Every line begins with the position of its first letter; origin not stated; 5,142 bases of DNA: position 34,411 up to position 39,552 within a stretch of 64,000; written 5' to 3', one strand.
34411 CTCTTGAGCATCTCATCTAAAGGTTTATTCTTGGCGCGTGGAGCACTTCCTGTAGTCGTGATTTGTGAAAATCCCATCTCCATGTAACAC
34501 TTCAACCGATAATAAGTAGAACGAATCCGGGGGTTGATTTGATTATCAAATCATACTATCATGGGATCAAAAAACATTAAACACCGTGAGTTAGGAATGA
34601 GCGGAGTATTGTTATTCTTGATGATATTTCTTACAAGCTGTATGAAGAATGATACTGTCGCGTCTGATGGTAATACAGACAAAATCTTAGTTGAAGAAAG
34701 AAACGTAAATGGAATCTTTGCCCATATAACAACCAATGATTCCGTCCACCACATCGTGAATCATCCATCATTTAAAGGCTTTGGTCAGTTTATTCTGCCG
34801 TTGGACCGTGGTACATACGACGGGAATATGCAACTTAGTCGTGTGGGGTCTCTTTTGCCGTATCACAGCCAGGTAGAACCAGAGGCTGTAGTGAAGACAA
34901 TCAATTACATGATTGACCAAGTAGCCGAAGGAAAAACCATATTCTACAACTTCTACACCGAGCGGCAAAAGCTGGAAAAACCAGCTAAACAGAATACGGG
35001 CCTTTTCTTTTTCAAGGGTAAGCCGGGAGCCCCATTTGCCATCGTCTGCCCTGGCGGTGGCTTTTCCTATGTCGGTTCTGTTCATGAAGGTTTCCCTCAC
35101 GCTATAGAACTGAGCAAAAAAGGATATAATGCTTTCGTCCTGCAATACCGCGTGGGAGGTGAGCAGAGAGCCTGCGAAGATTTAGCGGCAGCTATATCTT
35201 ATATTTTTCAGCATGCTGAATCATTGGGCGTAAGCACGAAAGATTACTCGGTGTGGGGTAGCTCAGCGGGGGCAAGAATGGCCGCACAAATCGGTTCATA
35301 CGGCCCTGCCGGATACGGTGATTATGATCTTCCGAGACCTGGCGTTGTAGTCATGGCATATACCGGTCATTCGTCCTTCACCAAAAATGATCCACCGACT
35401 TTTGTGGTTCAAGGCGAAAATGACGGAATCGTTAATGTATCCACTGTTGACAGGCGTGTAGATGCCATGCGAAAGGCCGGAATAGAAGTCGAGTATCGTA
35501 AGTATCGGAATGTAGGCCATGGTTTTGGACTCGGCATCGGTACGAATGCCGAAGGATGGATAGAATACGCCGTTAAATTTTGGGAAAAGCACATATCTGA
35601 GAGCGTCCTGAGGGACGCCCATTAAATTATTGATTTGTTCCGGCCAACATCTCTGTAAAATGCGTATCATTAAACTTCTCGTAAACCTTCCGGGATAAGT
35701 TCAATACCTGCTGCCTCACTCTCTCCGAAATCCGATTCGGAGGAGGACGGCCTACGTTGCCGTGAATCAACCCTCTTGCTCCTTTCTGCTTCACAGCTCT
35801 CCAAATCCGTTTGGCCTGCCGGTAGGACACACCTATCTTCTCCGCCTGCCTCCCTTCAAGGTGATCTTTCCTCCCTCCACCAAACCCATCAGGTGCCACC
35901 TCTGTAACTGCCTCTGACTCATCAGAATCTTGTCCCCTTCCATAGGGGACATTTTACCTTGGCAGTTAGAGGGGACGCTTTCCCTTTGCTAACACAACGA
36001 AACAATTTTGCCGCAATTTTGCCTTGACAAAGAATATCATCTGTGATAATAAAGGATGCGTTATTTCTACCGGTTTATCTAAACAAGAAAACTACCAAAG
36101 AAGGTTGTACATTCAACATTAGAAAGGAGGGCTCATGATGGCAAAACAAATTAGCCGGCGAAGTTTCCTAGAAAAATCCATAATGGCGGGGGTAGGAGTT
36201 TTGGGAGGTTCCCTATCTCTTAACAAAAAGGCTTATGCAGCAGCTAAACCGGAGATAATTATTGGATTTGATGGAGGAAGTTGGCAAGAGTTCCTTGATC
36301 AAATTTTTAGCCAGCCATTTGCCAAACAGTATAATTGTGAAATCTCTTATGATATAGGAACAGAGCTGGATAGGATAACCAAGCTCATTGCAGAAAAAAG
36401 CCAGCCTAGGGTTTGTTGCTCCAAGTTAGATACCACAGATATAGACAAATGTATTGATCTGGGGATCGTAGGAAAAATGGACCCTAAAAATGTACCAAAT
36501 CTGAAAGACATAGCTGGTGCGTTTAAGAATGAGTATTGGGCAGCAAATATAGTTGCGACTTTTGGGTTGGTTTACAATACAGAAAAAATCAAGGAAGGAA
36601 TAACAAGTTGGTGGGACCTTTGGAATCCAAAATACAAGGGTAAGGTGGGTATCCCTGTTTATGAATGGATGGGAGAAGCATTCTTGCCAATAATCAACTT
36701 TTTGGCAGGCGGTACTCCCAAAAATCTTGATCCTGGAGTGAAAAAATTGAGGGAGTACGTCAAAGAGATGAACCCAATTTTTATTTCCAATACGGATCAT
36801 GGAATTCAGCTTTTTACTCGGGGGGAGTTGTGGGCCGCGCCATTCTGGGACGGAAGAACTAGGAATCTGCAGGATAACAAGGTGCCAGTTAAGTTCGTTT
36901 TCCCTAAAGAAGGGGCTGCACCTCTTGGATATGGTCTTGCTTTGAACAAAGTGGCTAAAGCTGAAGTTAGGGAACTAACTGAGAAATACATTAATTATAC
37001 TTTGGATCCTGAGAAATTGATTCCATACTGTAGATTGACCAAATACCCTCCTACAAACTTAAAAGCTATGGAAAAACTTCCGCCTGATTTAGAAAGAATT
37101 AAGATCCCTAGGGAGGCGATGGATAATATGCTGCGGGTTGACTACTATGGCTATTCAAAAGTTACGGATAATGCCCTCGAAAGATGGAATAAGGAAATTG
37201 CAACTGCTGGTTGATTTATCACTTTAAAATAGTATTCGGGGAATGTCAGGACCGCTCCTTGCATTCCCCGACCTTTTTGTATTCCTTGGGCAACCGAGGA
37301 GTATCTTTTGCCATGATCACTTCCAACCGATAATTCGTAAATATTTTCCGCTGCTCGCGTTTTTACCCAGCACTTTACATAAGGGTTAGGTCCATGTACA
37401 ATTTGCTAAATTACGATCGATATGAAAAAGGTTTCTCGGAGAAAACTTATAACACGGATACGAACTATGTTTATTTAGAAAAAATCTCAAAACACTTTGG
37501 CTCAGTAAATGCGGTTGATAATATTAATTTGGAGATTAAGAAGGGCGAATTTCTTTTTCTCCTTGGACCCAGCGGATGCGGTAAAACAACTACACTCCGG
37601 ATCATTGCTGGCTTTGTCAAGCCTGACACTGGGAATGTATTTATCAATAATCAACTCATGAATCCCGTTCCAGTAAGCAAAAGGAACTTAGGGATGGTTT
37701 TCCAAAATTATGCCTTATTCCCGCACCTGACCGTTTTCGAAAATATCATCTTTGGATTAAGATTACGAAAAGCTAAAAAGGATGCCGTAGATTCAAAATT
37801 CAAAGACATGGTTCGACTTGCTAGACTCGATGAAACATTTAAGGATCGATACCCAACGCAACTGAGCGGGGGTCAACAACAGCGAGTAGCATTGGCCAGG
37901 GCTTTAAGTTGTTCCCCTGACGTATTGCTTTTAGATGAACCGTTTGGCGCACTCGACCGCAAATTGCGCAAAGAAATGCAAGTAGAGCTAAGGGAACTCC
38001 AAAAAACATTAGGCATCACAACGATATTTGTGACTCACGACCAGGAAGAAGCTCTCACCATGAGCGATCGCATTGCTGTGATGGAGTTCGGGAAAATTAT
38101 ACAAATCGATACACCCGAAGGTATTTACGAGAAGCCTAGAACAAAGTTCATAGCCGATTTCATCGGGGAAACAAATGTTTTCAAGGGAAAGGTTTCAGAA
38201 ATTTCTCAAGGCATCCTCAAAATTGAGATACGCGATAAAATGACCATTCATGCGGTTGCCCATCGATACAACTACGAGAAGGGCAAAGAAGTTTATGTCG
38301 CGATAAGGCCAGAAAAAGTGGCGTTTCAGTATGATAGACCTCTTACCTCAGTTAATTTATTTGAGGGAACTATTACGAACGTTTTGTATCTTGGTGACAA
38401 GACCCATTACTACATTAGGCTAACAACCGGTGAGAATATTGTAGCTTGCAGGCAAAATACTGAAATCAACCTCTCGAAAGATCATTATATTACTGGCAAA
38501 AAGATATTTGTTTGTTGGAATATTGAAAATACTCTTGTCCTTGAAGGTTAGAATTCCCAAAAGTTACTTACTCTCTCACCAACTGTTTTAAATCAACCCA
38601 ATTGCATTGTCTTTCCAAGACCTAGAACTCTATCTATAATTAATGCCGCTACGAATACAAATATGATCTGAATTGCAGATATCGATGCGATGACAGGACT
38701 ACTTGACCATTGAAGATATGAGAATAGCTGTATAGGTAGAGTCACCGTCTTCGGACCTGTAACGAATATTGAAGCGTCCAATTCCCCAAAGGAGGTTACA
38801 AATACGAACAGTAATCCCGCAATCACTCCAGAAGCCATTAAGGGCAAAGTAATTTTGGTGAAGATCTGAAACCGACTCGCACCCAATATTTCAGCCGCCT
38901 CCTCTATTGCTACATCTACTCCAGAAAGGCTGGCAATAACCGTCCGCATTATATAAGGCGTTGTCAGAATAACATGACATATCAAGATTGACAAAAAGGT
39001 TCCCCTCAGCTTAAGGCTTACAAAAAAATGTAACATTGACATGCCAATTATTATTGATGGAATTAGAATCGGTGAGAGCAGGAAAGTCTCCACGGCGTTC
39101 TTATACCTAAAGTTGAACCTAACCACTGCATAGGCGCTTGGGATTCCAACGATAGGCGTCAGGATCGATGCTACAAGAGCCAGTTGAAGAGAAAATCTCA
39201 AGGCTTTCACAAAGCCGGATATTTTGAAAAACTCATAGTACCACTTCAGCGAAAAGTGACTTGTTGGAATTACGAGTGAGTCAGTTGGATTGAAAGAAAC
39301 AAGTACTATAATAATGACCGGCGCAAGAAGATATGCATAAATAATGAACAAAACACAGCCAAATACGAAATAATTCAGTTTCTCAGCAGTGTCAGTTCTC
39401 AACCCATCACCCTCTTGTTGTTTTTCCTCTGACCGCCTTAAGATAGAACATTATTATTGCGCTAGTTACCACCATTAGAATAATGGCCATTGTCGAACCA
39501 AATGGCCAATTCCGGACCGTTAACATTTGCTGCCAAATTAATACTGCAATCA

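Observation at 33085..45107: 12-kb island bounded by tRNA-Lys and a 44-nt copy of its 3' part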

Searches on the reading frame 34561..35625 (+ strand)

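Call 7: search_protein_families(library=pfam, proteins=[window:34561-35625:+], max_evalue=0.01)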
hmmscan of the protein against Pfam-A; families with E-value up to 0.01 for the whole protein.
window:34561-35625:+ (354 aa): 4 families
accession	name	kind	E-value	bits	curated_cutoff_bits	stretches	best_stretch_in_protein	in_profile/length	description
PF20434.5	BD-FAE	-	6.5e-13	49.1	26.8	1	157-245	13-107/215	BD-FAE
PF07859.19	Abhydrolase_3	-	2.3e-09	37.8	25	1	190-244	31-88/210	alpha/beta hydrolase fold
PF00326.27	Peptidase_S9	-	5.8e-08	32.9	22.6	1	274-346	139-211/213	Prolyl oligopeptidase family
PF01738.24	DLH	-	0.0008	19.5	21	1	224-322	94-188/217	Dienelactone hydrolase family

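Call 44: search_protein_families(library=ncbifam, proteins=[window:34561-35625:+], max_evalue=0.001)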
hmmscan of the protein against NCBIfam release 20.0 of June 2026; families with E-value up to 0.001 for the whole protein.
window:34561-35625:+ (354 aa): 7 families
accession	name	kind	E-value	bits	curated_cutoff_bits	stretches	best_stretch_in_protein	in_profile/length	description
NF042968.1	AcxylEst_AxeA1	equivalog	5.5e-14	51.4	700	1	152-246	43-139/459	acetylxylan esterase AxeA1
NF052620.1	AryltfaseLP1002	equivalog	3.2e-11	43.1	300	1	157-244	32-123/265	lp_1002 family arylesterase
NF041902.1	pecacetest_PaeX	equivalog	1.7e-10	40.4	550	1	153-246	71-170/318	pectin acetylesterase PaeX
NF058653.1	LipP1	equivalog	1.3e-08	34.1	350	1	156-244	70-161/300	LipP1 family hormone-sensitive lipase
NF007547.0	PRK10162.1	equivalog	7e-06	25.2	389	0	194-241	121-171/321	acetyl esterase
NF050057.1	e_dPHAmcl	equivalog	0.00025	20.4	270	1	273-322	187-236/252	extracellular medium-chain-length polyhydroxyalkanoate depolymerase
NF052354.1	EstLipQMycob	equivalog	0.00032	19.4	700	0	273-324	326-378/418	esterase LipQ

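Call 68: search_protein_families(library=padloc, proteins=[window:34561-35625:+], max_evalue=0.01)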
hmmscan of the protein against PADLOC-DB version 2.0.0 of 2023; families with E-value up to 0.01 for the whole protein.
window:34561-35625:+ (354 aa): 0 families

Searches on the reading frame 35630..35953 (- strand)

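Call 78: search_protein_families(library=ncbifam, proteins=[window:35630-35953:-], max_evalue=0.01)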
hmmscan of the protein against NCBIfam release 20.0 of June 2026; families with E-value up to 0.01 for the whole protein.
seq(108 aa): 2 families
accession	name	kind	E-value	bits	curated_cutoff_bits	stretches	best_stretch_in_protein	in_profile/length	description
NF033594.2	transpos_ISNCY_2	equivalog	8e-16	58.2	250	1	35-104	15-84/368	ISNCY family transposase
NF033577.2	transpos_IS481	equivalog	0.0061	16.1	224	1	36-89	19-73/284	IS481 family transposase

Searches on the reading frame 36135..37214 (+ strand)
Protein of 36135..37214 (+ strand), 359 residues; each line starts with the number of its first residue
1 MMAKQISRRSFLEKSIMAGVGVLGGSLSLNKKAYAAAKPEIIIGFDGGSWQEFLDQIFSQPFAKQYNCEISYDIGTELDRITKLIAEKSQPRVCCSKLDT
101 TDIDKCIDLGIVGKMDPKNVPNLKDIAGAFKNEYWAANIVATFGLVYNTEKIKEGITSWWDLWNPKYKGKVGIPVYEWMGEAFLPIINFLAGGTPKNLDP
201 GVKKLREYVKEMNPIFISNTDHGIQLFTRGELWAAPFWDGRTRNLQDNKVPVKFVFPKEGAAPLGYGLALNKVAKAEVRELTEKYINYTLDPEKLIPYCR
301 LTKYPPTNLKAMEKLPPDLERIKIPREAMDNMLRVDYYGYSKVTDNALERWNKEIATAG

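Call 7: search_protein_families(library=pfam, proteins=[window:36135-37214:+], max_evalue=0.01)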
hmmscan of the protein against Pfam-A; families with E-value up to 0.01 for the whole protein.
window:36135-37214:+ (359 aa): 2 families
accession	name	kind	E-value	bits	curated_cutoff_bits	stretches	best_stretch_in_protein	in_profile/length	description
PF13416.11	SBP_bac_8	-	1.7e-22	80.9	27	1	61-313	5-267/279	Bacterial extracellular solute-binding protein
PF13343.11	SBP_bac_6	-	4.1e-20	72.7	24.6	1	103-317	21-230/245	Bacterial extracellular solute-binding protein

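Call 44: search_protein_families(library=ncbifam, proteins=[window:36135-37214:+], max_evalue=0.001)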
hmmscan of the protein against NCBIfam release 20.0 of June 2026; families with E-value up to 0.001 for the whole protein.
window:36135-37214:+ (359 aa): 4 families
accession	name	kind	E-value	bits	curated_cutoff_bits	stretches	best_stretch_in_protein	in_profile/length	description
NF007048.0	PRK09501.1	equivalog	2.6e-12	46.3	582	1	104-320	88-309/348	spermidine/putrescine ABC transporter substrate-binding protein PotD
TIGR03261.1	phnS2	equivalog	2.1e-10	40.2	392.75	1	82-355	63-329/334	putative 2-aminoethylphosphonate ABC transporter substrate-binding protein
TIGR03227.1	PhnS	equivalog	1.7e-05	23.9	395.3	1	27-171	22-164/360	2-aminoethylphosphonate ABC transporter substrate-binding protein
NF011620.1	PRK15046.1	equivalog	0.00076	18.3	310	0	62-171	46-154/334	2-aminoethylphosphonate ABC transporter substrate-binding protein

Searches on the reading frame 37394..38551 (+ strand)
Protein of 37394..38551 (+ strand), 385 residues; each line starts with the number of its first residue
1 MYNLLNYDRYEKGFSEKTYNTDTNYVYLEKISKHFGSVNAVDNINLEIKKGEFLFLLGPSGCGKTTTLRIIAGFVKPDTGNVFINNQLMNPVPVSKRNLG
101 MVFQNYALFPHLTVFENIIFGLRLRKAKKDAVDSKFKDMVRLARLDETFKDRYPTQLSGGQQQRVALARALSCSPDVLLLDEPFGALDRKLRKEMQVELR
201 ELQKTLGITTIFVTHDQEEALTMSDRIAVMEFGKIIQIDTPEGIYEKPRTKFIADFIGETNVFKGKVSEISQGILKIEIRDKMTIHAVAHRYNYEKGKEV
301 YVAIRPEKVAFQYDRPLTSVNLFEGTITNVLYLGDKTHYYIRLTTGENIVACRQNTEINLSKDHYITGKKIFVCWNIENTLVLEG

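Call 7: search_protein_families(library=pfam, proteins=[window:37394-38551:+], max_evalue=0.01)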
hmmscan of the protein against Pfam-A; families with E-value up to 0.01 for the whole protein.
window:37394-38551:+ (385 aa): 9 families
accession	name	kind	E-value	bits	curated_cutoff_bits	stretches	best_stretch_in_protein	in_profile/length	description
PF00005.33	ABC_tran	-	2.2e-37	129.1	25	1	42-184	2-136/137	ABC transporter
PF08402.16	TOBE_2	-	3.2e-13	50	21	1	302-383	1-76/76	TOBE domain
PF13304.12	AAA_21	-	2.2e-06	28.4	27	1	104-217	174-300/304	AAA domain, putative AbiEii toxin, Type IV TA system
PF03215.21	Rad17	-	3.8e-06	27.4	23.8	1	40-118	34-112/186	Rad17 P-loop domain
PF02463.25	SMC_N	-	0.0012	18.8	40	0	47-228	21-210/220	RecF/RecN/SMC N terminal domain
PF00004.35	AAA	-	0.0021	19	21.2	0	55-76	2-23/131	ATPase family associated with various cellular activities (AAA)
PF20720.3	nSTAND3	-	0.0033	17.6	27.2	0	40-72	6-38/155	Novel STAND NTPase 3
PF13401.12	AAA_22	-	0.0059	17.4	27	0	51-77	5-31/130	AAA domain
PF07728.20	AAA_5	-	0.009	16.5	22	0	54-77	2-25/139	AAA domain (dynein-related subfamily)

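Call 44: search_protein_families(library=ncbifam, proteins=[window:37394-38551:+], max_evalue=0.001)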
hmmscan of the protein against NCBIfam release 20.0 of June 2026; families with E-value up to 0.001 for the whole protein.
window:37394-38551:+ (385 aa): 188 families (the best 25 are shown)
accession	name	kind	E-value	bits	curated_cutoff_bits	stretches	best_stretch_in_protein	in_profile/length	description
NF006987.0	PRK09452.1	equivalog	7.9e-116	386.8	482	1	18-382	10-371/378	spermidine/putrescine ABC transporter ATP-binding protein PotA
TIGR01187.1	potA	subfamily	3.7e-113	377.9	355.6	1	56-383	1-325/325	polyamine ABC transporter ATP-binding protein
TIGR03265.1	PhnT2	equivalog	7.6e-112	374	457.7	1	24-351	3-320/353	putative 2-aminoethylphosphonate ABC transporter ATP-binding protein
NF043075.1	MMSYN1_0197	equivalog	4.6e-107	357.9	550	1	26-373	3-338/341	spermidine/putrescine ABC transporter ATP-binding protein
NF008621.0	PRK11607.1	equivalog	1.6e-101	339.8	613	1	18-383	12-375/377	putrescine ABC transporter ATP-binding subunit PotG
NF008513.0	PRK11432.1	equivalog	8.4e-93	311.1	496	1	21-355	2-325/351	ferric ABC transporter ATP-binding protein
NF008653.0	PRK11650.1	subfamily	1.2e-91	307.5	432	1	26-361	4-332/357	sn-glycerol-3-phosphate ABC transporter ATP-binding protein UgpC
TIGR00968.1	3a0106s01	subfamily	3.8e-91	304.8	342.75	1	28-262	3-236/237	sulfate ABC transporter ATP-binding protein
NF040933.2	ABC_arch_GlcV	equivalog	9.1e-91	304.4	450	1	26-361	3-342/357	glucose ABC transporter ATP-binding protein GlcV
NF040840.2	tungstate_WtpC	equivalog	9.9e-90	301.3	440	1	28-353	4-321/347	tungstate ABC transporter ATP-binding protein WtpC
NF008233.0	PRK11000.1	equivalog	3.9e-89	299.1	568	1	26-363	4-338/369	maltose/maltodextrin ABC transporter ATP-binding protein MalK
TIGR03258.1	PhnT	equivalog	8.3e-89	298.1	499.15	1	23-349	6-329/359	2-aminoethylphosphonate ABC transport system ATP-binding subunit PhnT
NF008105.0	PRK10851.1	equivalog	8.7e-81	271.4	502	1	28-269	5-249/362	sulfate/thiosulfate ABC transporter ATP-binding protein CysA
TIGR01186.1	proV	subfamily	3.2e-76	256.8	326.6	1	35-272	3-246/363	betaine/proline/choline family ABC transporter ATP-binding protein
TIGR03415.1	ABC_choXWV_ATP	equivalog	4e-63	213.7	483.75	1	29-264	28-272/382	choline ABC transporter ATP-binding protein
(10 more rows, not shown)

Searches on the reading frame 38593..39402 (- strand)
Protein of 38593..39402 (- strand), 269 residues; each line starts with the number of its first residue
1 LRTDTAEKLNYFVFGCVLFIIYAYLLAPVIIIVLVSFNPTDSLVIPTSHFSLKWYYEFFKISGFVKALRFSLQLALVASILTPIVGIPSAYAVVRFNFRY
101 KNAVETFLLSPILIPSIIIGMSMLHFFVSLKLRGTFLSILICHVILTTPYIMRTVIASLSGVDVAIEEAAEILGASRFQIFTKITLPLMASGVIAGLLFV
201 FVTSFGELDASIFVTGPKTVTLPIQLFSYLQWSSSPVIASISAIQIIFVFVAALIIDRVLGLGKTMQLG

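Call 7: search_protein_families(library=pfam, proteins=[window:38593-39402:-], max_evalue=0.01)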
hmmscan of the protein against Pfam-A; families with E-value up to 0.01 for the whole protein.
window:38593-39402:- (269 aa): 1 family
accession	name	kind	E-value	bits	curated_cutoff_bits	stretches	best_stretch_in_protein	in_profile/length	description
PF00528.27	BPD_transp_1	-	1.3e-17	64.5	26.4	1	85-259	4-174/184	Binding-protein-dependent transport system inner membrane component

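Call 44: search_protein_families(library=ncbifam, proteins=[window:38593-39402:-], max_evalue=0.001)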
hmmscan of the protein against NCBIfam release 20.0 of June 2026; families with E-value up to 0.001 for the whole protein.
window:38593-39402:- (269 aa): 30 families (the best 25 are shown)
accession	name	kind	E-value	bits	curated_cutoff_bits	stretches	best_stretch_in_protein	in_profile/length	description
NF007047.0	PRK09500.1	equivalog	6.2e-45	153.8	326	1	17-256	10-248/257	spermidine/putrescine ABC transporter permease PotC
NF007889.0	PRK10592.1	equivalog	6.9e-35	121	476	1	17-256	15-260/281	putrescine ABC transporter permease PotI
TIGR01581.1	Mo_ABC_porter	hypoth_equivalog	3e-27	95.6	210.3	1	65-255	20-224/225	ABC transporter permease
TIGR02141.1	modB_ABC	equivalog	8.7e-25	87.6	182.6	1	70-254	2-200/208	molybdate ABC transporter permease subunit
NF006939.0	PRK09421.1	equivalog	4.8e-24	85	262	1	65-260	9-220/230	molybdate ABC transporter permease subunit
TIGR00969.1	3a0106s02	subfamily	2.7e-23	82.8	240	1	29-257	24-266/272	sulfate ABC transporter permease subunit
TIGR03255.1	PhnV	equivalog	3.9e-22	79.2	358.7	1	21-255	23-257/270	2-aminoethylphosphonate ABC transport system, membrane component PhnV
NF043073.1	MMSYN1_0195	equivalog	5.8e-22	77.7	1250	1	16-255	8-243/1021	spermidine/putrescine ABC transporter permease/substrate-binding protein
TIGR02139.1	permease_CysT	equivalog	6.1e-21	75.2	246.1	1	29-257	13-256/265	sulfate ABC transporter permease subunit CysT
NF008208.0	PRK10971.1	equivalog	6.6e-21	75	415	1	28-254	20-261/277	sulfate/thiosulfate ABC transporter permease CysT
NF040839.1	tungstate_WtpB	equivalog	9.8e-18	64.7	340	1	60-252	38-243/251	tungstate ABC transporter permease WtpB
TIGR03262.1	PhnU2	equivalog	3.3e-17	62.3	593.25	1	16-229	9-225/546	putative 2-aminoethylphosphonate ABC transporter permease subunit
TIGR02140.1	permease_CysW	equivalog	1.2e-16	61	329.1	1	17-259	9-254/261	sulfate ABC transporter permease subunit CysW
NF043074.1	MMSYN1_0196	equivalog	1.6e-16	60.5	350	1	18-256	18-259/277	spermidine/putrescine ABC transporter permease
NF007044.0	PRK09497.1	equivalog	1.1e-15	57.9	348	2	135-245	149-260/285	spermidine/putrescine ABC transporter permease PotB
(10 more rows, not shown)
